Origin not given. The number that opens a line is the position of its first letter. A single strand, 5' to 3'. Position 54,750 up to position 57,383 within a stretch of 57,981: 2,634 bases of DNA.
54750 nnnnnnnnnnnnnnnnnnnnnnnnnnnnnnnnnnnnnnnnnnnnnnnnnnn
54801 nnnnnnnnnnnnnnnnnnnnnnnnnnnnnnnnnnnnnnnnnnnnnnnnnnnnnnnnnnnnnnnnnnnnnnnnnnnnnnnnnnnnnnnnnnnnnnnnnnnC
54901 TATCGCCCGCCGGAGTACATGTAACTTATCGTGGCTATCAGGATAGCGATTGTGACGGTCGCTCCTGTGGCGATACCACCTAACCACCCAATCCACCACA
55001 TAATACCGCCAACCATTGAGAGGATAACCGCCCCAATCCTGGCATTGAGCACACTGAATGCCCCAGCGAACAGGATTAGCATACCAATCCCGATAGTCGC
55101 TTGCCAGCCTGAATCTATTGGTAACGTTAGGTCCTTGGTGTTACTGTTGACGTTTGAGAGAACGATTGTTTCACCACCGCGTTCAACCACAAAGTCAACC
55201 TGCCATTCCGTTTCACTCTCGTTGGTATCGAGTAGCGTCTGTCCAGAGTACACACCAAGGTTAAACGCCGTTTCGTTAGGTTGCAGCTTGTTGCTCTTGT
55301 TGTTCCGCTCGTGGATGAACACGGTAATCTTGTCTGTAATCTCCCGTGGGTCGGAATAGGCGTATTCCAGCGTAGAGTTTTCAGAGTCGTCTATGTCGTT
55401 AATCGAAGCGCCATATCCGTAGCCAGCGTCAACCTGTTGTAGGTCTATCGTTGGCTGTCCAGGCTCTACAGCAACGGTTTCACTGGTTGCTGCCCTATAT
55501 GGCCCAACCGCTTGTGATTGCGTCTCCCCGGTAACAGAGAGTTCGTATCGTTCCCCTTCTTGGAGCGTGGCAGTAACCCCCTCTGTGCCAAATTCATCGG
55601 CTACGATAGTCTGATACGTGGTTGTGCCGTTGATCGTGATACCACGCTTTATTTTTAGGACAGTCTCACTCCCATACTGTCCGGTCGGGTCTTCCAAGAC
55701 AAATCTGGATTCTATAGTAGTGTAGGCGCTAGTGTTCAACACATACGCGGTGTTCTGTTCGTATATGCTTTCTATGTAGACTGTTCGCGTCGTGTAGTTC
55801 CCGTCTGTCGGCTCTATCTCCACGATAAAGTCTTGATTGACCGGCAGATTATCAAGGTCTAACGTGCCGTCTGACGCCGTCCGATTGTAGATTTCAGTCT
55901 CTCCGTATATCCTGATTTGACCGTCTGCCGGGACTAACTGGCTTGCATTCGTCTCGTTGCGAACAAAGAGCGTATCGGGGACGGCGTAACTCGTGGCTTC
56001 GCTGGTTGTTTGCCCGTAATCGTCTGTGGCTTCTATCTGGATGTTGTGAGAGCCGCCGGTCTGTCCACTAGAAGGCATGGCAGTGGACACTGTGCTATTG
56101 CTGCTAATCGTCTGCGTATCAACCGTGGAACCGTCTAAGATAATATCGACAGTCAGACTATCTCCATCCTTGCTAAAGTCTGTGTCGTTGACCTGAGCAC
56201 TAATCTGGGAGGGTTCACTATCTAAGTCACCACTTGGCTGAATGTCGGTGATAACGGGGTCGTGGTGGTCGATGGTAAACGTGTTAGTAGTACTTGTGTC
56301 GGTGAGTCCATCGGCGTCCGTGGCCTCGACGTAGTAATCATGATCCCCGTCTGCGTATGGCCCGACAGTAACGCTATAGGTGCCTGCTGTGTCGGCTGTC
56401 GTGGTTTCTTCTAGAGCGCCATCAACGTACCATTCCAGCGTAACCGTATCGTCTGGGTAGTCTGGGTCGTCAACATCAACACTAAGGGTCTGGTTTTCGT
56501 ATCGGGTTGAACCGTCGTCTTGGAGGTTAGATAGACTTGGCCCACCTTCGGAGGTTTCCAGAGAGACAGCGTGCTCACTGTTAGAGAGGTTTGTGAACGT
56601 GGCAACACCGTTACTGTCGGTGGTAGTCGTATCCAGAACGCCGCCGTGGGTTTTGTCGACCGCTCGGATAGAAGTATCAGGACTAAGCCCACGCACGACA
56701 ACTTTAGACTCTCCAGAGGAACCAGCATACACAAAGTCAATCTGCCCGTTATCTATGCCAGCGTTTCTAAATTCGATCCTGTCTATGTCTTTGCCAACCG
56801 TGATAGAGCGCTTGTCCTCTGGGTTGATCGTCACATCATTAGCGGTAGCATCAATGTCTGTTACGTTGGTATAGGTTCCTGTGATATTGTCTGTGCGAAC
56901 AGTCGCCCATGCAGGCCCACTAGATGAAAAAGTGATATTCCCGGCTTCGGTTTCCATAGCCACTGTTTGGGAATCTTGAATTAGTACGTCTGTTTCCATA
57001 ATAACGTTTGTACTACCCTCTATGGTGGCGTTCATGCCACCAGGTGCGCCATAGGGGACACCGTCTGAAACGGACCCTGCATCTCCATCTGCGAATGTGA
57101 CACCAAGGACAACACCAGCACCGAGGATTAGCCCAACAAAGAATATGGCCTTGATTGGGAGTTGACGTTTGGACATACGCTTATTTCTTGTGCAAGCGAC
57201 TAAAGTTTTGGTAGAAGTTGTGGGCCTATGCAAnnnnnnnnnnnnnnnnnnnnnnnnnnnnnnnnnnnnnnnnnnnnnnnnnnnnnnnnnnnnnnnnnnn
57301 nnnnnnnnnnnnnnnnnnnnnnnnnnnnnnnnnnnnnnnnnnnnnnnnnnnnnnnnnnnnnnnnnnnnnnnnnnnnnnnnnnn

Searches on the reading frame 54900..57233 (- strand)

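Call 15: search_protein_families(library=pfam, proteins=[window:54900-57233:-], max_evalue=0.01)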
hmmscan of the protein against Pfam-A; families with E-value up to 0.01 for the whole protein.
window:54900-57233:- (777 aa): 4 families
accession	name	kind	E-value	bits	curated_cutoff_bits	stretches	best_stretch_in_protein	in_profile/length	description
PF19077.6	Big_13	-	0.00017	22.4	27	1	239-322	20-101/102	Bacterial Ig-like domain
PF08329.16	ChitinaseA_N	-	0.004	17.3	21.2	0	361-421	54-110/133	Chitinase A, N-terminal domain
PF17210.9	SdrD_B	-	0.0056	17.3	29.7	1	193-231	32-70/112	SdrD B-like domain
PF11974.14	bMG3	-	0.0059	17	34.9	0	185-219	29-62/103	Bacterial alpha-2-macroglobulin MG3 domain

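Call 16: search_protein_families(library=phrogs, proteins=[window:54900-57233:-], max_evalue=0.01)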
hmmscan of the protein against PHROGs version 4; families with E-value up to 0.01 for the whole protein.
window:54900-57233:- (777 aa): 0 families
